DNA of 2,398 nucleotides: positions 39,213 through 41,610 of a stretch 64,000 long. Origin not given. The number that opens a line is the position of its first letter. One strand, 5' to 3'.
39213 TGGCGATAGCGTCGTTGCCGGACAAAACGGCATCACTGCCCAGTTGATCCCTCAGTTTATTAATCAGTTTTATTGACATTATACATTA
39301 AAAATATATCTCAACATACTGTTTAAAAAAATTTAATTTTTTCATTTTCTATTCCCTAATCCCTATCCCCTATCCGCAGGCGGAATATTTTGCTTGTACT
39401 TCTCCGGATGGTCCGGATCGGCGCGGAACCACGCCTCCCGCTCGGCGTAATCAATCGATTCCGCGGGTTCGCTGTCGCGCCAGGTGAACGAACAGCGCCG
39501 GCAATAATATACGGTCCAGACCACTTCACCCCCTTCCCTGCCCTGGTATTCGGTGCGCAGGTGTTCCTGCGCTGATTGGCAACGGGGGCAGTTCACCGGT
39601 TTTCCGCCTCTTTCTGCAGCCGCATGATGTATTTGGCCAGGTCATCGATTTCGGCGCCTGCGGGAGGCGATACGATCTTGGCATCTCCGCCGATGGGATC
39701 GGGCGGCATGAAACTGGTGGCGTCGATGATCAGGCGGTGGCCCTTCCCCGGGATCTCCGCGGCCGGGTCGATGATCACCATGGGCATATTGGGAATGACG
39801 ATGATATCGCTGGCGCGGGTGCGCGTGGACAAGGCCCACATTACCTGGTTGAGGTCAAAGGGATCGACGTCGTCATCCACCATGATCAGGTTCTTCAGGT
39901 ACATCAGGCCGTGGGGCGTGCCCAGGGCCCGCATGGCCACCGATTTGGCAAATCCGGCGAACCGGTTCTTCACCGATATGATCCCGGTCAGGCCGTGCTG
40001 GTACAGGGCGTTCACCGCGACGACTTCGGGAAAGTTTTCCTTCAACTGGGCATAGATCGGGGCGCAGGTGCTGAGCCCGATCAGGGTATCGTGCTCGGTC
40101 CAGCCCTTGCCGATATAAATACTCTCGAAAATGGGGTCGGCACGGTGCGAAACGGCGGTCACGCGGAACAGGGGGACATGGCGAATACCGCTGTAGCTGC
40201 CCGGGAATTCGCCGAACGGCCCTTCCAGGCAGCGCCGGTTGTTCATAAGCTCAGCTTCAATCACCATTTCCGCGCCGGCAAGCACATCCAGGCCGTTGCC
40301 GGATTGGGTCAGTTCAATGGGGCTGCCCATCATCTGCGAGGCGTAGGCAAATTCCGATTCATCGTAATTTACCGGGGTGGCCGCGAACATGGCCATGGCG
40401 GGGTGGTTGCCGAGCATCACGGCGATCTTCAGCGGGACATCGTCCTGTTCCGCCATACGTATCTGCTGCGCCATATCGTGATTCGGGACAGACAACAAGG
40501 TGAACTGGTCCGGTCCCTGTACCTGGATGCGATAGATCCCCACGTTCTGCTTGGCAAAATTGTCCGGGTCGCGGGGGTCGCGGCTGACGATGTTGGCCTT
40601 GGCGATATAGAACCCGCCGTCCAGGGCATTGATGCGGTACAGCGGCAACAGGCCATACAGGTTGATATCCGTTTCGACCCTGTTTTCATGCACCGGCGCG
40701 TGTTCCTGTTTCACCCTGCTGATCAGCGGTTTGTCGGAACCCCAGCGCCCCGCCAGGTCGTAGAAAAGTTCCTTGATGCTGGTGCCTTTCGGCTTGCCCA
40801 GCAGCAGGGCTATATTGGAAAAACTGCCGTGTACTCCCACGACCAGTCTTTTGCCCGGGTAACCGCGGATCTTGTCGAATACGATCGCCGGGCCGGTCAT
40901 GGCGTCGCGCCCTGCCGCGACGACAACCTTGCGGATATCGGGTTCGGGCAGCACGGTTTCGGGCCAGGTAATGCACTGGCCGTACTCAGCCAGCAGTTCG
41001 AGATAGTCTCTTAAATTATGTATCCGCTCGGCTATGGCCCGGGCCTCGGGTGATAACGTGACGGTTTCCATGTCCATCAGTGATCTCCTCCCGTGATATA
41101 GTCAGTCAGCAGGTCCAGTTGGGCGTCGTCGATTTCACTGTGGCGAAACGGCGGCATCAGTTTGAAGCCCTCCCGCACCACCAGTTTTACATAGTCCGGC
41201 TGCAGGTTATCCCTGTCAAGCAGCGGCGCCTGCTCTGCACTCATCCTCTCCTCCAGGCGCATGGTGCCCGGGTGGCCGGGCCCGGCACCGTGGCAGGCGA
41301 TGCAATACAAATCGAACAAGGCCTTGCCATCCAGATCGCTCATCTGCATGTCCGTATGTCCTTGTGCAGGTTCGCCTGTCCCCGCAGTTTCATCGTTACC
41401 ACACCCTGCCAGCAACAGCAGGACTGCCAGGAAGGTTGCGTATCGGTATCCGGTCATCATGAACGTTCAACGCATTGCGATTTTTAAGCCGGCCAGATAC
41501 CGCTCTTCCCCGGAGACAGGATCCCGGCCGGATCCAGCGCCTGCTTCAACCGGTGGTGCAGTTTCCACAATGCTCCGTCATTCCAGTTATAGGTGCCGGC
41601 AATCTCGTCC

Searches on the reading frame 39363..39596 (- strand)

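Call 3: search_protein_families(library=pfam, proteins=[window:39363-39596:-], max_evalue=0.01)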
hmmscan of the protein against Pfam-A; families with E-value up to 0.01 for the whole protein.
window:39363-39596:- (77 aa): 3 families
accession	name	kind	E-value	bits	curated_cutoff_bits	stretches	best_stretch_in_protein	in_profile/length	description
PF23451.1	Zn_ribbon_PaaD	-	0.0022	18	27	1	2-36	16-46/53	PaaD zinc beta ribbon domain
PF01096.23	Zn_ribbon_TFIIS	-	0.0069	16.6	21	1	2-40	2-39/39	Transcription factor S-II (TFIIS)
PF14354.12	Lar_restr_allev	-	0.0094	16.6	28.6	0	2-47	5-34/58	Restriction alleviation protein Lar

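Call 4: search_protein_families(library=ncbifam, proteins=[window:39363-39596:-], max_evalue=0.01)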
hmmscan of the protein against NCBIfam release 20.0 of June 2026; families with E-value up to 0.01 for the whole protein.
window:39363-39596:- (77 aa): 3 families
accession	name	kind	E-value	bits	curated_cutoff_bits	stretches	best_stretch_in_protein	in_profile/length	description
NF041205.1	VdcD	equivalog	1.7e-16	59.8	30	1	3-70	1-64/70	non-oxidative hydroxyarylic acid decarboxylases subunit D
TIGR00340.1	zpr1_rel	hypoth_equivalog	0.0054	16.2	117.95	1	3-47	1-46/163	zinc finger protein ZPR1 homolog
NF003008.0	PRK03824.1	equivalog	0.0076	16.2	125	0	29-55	70-96/135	hydrogenase nickel incorporation protein HypA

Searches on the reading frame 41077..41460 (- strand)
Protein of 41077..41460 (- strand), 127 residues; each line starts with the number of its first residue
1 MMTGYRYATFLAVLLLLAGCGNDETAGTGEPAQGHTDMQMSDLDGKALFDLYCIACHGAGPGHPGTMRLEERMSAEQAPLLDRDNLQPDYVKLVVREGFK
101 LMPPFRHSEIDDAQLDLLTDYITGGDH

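Call 3: search_protein_families(library=pfam, proteins=[window:41077-41460:-], max_evalue=0.01)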
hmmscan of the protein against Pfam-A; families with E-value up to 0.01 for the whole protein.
window:41077-41460:- (127 aa): 2 families
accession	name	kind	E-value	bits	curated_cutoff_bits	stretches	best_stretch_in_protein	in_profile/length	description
PF13442.11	Cytochrome_CBB3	-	5.9e-14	52.6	27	1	44-122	5-68/68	Cytochrome C oxidase, cbb3-type, subunit III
PF00034.26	Cytochrom_C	-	4.2e-06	28.4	21.3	1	44-122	3-86/90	Cytochrome c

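Call 4: search_protein_families(library=ncbifam, proteins=[window:41077-41460:-], max_evalue=0.01)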
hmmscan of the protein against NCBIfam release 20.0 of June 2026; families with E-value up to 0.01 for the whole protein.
window:41077-41460:- (127 aa): 6 families
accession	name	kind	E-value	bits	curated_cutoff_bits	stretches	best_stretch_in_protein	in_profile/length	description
NF045774.1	cytochro_C551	exception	7.2e-07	29.2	118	1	7-59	6-56/110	cytochrome c551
NF045773.1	cytochro_C550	exception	0.00019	21.4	125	1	11-77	19-87/118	cytochrome c550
TIGR00782.1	ccoP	equivalog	0.001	18.4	179.95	1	38-62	103-127/285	cytochrome-c oxidase, cbb3-type subunit III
NF050122.1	bc1_QcrC_actin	exception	0.0013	18.1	200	1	8-59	6-58/253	cytochrome bc1 complex diheme cytochrome c subunit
NF047847.2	SS_mature_LptM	equivalog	0.005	16.9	27.7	1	1-22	1-22/31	LPS translocon maturation chaperone LptM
NF052248.1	SorU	equivalog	0.0072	16.6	100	1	84-122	33-72/72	SorU family sulfite dehydrogenase c-type cytochrome subunit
